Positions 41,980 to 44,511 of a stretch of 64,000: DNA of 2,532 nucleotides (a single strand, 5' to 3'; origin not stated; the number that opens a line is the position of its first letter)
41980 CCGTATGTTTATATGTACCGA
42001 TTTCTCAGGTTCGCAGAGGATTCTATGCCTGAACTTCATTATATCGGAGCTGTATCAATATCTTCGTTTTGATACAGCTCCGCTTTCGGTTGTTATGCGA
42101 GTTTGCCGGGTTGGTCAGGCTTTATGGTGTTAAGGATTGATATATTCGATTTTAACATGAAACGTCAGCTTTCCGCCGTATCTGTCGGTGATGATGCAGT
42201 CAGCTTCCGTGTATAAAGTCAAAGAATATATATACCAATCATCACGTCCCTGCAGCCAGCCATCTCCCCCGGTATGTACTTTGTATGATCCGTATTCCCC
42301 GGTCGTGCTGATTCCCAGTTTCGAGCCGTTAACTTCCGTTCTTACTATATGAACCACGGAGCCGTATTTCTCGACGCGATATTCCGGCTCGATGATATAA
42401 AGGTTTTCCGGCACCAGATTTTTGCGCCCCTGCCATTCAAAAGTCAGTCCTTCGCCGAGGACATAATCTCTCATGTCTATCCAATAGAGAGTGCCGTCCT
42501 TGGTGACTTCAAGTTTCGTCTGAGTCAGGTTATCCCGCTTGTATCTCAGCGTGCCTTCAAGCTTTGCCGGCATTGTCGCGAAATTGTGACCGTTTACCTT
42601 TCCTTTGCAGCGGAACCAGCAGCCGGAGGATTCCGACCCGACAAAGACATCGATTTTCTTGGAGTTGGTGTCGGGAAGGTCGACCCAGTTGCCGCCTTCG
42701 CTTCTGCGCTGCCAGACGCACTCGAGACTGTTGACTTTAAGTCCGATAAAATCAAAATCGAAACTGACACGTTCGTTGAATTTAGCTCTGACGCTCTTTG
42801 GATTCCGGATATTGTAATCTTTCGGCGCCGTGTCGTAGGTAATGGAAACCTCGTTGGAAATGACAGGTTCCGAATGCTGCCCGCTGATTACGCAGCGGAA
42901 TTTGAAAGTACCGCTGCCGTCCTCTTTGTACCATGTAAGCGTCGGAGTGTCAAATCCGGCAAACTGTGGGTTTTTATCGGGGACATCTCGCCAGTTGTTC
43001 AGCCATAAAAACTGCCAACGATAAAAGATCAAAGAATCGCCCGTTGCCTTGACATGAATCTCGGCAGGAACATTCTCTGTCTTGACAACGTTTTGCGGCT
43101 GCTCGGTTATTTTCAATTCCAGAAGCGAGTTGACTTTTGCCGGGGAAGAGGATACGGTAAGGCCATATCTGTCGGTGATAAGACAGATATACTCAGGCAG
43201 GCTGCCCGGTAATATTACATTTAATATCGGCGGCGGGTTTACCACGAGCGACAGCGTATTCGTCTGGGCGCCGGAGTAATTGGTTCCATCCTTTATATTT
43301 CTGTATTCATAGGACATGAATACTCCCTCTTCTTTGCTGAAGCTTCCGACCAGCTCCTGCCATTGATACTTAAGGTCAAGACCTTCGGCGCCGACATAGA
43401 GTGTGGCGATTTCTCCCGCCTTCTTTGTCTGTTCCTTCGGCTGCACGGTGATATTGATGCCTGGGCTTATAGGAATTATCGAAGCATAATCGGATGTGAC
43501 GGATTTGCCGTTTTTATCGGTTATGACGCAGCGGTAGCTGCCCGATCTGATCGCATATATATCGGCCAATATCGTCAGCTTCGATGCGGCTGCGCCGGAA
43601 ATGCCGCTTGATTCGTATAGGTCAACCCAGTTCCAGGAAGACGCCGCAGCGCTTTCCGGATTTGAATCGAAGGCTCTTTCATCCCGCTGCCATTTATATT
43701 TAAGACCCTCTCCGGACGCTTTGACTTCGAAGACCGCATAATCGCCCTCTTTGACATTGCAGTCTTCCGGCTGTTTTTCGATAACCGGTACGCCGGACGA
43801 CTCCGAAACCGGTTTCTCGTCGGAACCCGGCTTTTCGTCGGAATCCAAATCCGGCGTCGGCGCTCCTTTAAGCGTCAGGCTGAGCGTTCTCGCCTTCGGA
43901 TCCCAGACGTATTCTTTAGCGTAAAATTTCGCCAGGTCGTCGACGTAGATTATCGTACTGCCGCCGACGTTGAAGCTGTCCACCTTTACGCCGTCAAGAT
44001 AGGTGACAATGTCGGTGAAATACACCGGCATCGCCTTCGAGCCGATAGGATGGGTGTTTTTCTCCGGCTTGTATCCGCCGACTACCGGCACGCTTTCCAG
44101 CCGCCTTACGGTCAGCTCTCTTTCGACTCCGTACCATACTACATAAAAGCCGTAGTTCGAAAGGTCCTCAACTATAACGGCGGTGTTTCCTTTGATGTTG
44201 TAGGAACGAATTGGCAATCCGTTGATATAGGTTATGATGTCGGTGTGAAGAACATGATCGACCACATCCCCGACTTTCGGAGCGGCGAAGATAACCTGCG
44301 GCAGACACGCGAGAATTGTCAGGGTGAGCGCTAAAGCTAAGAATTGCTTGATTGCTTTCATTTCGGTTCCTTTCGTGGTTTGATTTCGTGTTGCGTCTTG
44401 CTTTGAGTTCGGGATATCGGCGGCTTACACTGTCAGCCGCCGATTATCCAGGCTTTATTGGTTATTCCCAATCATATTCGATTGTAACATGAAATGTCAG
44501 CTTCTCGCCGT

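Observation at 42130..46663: AT-rich islet with two tandem paralogous secreted proteins built from eukaryote-style Ig modules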

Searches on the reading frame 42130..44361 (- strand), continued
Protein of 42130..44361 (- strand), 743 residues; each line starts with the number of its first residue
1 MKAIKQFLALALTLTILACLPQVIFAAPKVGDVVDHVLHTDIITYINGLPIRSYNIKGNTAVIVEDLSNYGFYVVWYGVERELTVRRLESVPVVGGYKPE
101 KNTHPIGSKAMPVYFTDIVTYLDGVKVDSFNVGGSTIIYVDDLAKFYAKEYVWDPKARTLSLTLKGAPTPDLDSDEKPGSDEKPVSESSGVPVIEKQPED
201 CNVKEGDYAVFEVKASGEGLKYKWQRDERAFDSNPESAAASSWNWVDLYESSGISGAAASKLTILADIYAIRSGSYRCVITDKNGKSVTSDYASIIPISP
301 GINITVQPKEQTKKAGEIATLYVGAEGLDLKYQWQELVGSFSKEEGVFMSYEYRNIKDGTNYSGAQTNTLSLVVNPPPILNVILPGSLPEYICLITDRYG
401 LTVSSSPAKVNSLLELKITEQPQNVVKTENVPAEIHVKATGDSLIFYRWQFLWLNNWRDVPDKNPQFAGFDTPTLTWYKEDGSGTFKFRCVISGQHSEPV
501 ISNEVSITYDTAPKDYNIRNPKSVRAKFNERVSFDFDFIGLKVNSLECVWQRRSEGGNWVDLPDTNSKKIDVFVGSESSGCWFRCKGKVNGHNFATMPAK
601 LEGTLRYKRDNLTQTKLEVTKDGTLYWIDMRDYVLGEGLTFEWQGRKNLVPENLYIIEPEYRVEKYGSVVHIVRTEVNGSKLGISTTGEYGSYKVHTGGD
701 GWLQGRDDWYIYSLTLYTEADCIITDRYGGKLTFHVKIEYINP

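Call 13: find_encoding_contigs(protein=P0003, flank=10000, max_places=6)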
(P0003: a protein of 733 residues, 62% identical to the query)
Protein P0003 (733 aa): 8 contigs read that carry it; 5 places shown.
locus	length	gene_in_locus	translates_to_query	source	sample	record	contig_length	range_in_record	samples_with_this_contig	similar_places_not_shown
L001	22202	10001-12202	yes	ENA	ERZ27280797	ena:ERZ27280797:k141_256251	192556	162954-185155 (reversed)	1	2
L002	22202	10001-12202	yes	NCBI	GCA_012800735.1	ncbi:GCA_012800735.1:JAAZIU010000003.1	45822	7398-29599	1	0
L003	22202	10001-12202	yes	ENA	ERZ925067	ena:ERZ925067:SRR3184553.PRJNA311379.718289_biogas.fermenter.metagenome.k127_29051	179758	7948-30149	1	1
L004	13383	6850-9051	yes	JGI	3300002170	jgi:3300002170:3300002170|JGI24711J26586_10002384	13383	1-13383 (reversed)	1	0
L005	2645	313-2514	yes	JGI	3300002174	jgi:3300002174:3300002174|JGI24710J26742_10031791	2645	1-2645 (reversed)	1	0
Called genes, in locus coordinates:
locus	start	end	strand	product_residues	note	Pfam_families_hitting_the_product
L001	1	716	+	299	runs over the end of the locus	PF02463:SMC_N (faint), PF00005:ABC_tran, PF13304:AAA_21 (weak)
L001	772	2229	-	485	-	-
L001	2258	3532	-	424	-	-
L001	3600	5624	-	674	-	PF06480:FtsH_ext, PF05496:RuvB_N (faint), PF13401:AAA_22 (faint), PF00004:AAA, PF07728:AAA_5 (faint), PF17862:AAA_lid_3, PF01434:Peptidase_M41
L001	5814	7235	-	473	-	-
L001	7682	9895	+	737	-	PF07679:I-set (faint), PF13927:Ig_3 (faint)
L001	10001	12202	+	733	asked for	PF13927:Ig_3 (faint)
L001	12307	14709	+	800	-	PF07679:I-set (faint)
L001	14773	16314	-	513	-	-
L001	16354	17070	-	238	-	-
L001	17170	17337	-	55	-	-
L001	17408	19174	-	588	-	PF00149:Metallophos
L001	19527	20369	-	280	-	PF04203:Sortase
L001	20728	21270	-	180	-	PF00583:Acetyltransf_1, PF13302:Acetyltransf_3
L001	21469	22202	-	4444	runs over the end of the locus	PF01839:FG-GAP (faint), PF13517:FG-GAP_3 (faint), PF18998:Flg_new_2 (faint), PF00395:SLH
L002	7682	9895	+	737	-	PF07679:I-set (faint), PF13927:Ig_3 (faint)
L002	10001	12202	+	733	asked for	PF13927:Ig_3 (faint)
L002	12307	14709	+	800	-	PF07679:I-set (faint)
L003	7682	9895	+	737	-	PF07679:I-set (faint), PF13927:Ig_3 (faint)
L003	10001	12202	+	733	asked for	PF13927:Ig_3 (faint)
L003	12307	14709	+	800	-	PF07679:I-set (faint)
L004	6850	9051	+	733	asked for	PF13927:Ig_3 (faint)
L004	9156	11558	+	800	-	PF07679:I-set (faint)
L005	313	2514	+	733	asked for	PF13927:Ig_3 (faint)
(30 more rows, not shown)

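Call 18: predict_structure(protein=window:42130-44361:-)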
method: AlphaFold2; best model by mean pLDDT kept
length: 743 residues; sequences in the alignment: 1
mean_pLDDT: 30.0   pTM: 0.19
mean pLDDT of the five models: 30.0, 27.4, 25.4, 24.9, 23.9
residues with pLDDT >= 90: 0; 70-90: 6; 50-70: 13; < 50: 724
segments of 3 or more residues with pLDDT < 50: 23-743
pLDDT, mean of each block of 10 residues (from residue 1): 65 66 40 30 34 38 38 34 24 24 24 26 33 31 31 29 26 28 27 25 26 23 25 27 24 23 25 27 30 25 28 28 29 21 26 23 26 30 31 30 29 30 27 29 30 27 27 30 33 28 31 31 25 29 37 41 36 31 37 30 26 29 31 26 24 26 27 28 28 28 28 31 36 35 27
secondary structure, 60 per line:
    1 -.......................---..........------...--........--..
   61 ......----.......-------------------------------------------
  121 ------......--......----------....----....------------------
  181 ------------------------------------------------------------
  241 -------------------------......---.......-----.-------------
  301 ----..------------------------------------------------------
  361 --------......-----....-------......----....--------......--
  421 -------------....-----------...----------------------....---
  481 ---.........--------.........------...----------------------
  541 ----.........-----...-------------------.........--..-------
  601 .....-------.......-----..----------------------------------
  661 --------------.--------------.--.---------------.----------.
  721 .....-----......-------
elements in order (helices of 4 or more, strands of 3 or more residues): H2-24 H28-37 E44-46 E49-56 E59-66 E71-77 E127-132 E135-140 E151-154 E159-162 E266-271 E275-281 E369-374 E380-383 E391-396 E401-404 E413-418 E434-437 E449-451 E474-477 E484-492 E501-509 E516-518 E545-553 E559-561 E581-589 E601-605 E613-619 E720-725 E731-736

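Call 55: find_encoding_contigs(protein=window:42130-44361:-, flank=10000, max_places=6)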
Protein window:42130-44361:- (743 aa): no gene with exactly this product is on record in the collection.

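Call 57: find_encoding_contigs(protein=P0001, flank=10000, max_places=6)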
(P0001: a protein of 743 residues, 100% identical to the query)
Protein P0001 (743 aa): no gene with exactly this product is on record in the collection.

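Call 72: search_protein_families(library=phrogs, proteins=[window:42130-44361:-], max_evalue=0.001)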
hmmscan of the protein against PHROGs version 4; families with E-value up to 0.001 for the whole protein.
window:42130-44361:- (743 aa): 2 families
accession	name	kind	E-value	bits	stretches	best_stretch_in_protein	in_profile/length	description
phrog_3995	-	tail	1.4e-18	68.2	1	242-336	153-242/294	tail protein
phrog_27200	-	unknown function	6.2e-07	28.2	1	193-295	1540-1628/1832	-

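Call 73: search_dna_similar(query=window:42130-44361:-, collection=phages, mode=protein, max_rows=15)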
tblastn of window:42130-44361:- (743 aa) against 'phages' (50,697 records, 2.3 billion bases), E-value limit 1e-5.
Records with a match: 99; places in all: 113; records where one place covers at least 80% of the query: 0.
Best place of each record, by identity: <60% 99.
By first word of the organism name: Escherichia 55; Salmonella 25; Felixounavirus 8; Enterobacteria 5; Shigella 4; Synechococcus 1; Citrobacter 1.
By host as written in the record: - 12; Escherichia coli 11; Escherichia coli O157:H7 8; Escherichia coli K-12 MG1655 7; Salmonella enterica subsp. enterica 5; Escherichia coli DH5a 4; Shigella flexneri 4; Escherichia coli ATCC 35150 3; and 31 more.
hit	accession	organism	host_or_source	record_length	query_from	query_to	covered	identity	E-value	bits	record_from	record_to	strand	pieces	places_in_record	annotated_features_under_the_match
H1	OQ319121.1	Synechococcus phage S-BM3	Synechococcus sp. WH 7803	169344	188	601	56%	22.9%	6e-11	72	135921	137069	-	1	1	peptidase S8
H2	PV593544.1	Salmonella phage PK6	Salmonella enterica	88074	192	567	51%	24.5%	4e-9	67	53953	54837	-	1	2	hypothetical protein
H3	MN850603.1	Escherichia phage pinkbiff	Escherichia coli K-12 MG1655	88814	192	513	43%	27.3%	2e-10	71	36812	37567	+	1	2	putative tail protein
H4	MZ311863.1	Escherichia phage vB_EcoM_LNA1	Escherichia coli S88 O45:H7:K1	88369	190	512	43%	27.1%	1e-10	71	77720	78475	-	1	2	record has no annotation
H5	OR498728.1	Escherichia phage ZX4221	Escherichia coli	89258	191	512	43%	27.1%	5e-8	63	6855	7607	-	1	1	hypothetical protein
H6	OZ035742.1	Felixounavirus AN17P8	-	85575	190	512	43%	26.7%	2e-10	71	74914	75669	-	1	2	record has no annotation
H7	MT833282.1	Escherichia coli phage vB_EcoM_Shy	Escherichia coli NCTC 12900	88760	190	512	43%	26.7%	3e-8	64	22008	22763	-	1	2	tail protein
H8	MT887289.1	Escherichia phage SME50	Escherichia coli O157:H7 ATCC 43890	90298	191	512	43%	26.8%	2e-8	64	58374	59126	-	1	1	tail protein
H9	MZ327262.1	Salmonella phage vB_Si_DR094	Salmonella enterica subsp. enterica ...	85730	192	513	43%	26.8%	2e-8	64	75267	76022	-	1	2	putative tail protein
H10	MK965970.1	Salmonella phage DaR-2019b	poultry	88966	192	513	43%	26.8%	2e-8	64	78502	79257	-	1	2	hypothetical protein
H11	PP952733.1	Escherichia phage vB_EcoM_H12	Escherichia coli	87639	192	512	43%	26.9%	3e-11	74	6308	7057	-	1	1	tail protein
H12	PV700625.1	Escherichia phage MET-P1-301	Escherichia coli O157:H7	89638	191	512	43%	26.7%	4e-11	73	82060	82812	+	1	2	hypothetical protein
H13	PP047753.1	Escherichia phage KEP3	Escherichia coli ATCC 35150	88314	190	512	43%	26.4%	4e-9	66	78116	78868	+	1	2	record has no annotation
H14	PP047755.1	Escherichia phage KEP1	Escherichia coli ATCC 35150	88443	191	512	43%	26.5%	7e-9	66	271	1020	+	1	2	record has no annotation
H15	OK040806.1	Escherichia phage CL1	Escherichia coli C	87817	192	512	43%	26.6%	2e-11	74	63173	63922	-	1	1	phage tail protein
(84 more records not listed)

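Call 89: find_related_loci(query=window:42130-44361:-, collection=viral_contigs, flank=5000)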
Query window:42130-44361:- (743 aa) in viral_contigs; peptide patterns used: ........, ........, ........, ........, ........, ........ (x = any residue, [..] = any of these).
No stretch of DNA in the collection matches any of the patterns.

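Call 92: find_related_loci(query=A5, collection=metagenome_contigs, flank=8000)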
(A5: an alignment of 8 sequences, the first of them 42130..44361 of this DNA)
Query A5 (743 aa) in metagenome_contigs; peptide patterns used: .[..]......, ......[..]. (x = any residue, [..] = any of these).
599 stretches matched a pattern (row limit reached: there are more); 1 encode a relative of the query (tblastn E <= 1e-3); 1 distinct loci.
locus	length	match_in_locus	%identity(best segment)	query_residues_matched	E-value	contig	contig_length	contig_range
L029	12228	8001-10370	64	1-740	0e+0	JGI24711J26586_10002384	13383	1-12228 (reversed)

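Call 94: search_protein_families(library=padloc, proteins=[window:42130-44361:-], max_evalue=0.01)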
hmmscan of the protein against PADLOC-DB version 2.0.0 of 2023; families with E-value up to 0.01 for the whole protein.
window:42130-44361:- (743 aa): 0 families

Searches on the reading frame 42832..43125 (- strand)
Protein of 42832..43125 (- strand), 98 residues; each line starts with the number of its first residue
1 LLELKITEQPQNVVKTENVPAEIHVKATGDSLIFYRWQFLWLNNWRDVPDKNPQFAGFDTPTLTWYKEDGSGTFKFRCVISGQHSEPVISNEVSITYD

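Call 24: search_protein_families(library=pfam, proteins=[window:42832-43125:-], max_evalue=10)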
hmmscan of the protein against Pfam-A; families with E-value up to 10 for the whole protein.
seq(98 aa): 3 families
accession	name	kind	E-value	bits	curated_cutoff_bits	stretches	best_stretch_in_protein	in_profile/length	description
PF13927.12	Ig_3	-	0.0013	19.6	30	2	56-73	26-46/78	Immunoglobulin domain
PF07679.22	I-set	-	0.062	13.8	23.7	0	55-70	24-39/90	Immunoglobulin I-set domain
PF23466.1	WWE_4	-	0.072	13.7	24.5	1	35-51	1-17/55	WWE domain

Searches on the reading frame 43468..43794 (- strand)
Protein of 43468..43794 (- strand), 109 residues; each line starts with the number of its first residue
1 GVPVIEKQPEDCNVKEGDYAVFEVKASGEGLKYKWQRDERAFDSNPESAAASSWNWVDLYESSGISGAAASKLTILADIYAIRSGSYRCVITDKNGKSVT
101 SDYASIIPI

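Call 24: search_protein_families(library=pfam, proteins=[window:43468-43794:-], max_evalue=10)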
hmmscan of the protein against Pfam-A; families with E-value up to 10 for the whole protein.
seq(109 aa): 3 families
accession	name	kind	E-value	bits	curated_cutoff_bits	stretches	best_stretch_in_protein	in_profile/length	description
PF07679.22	I-set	-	1.1e-05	25.8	23.7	1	3-98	1-82/90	Immunoglobulin I-set domain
PF13927.12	Ig_3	-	7e-05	23.7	30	1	3-92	2-77/78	Immunoglobulin domain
PF13895.12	Ig_2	-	0.036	14.7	27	1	4-99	3-71/79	Immunoglobulin domain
